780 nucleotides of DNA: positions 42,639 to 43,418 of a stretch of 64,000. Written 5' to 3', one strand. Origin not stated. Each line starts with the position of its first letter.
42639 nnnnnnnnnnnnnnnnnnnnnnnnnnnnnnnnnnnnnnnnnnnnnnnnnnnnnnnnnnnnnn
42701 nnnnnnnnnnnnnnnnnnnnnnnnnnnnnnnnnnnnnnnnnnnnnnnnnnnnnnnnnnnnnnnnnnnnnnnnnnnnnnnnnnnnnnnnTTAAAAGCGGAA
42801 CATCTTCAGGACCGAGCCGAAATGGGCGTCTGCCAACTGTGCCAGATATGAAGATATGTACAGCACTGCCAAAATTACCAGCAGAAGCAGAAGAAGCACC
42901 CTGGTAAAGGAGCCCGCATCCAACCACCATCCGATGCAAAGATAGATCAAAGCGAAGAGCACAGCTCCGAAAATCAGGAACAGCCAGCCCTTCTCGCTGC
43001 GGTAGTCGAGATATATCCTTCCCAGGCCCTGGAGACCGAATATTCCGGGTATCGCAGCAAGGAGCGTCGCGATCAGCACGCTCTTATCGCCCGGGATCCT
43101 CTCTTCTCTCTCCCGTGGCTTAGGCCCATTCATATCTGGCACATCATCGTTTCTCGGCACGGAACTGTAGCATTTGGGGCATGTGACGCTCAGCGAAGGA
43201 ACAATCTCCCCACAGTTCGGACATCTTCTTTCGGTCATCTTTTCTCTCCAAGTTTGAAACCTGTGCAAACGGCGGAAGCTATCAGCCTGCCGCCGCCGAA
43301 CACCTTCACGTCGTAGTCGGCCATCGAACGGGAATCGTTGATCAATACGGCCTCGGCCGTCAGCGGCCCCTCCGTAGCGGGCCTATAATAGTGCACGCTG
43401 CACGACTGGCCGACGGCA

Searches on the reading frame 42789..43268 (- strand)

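Call 39: search_protein_families(library=pfam, proteins=[window:42789-43268:-], max_evalue=0.001)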
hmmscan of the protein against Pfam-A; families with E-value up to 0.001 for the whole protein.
window:42789-43268:- (159 aa): 1 family
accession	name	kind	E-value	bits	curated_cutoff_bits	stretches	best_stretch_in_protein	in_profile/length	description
PF13248.11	Zn_ribbon_3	-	9.8e-05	22.1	27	1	13-33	2-22/26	zinc-ribbon domain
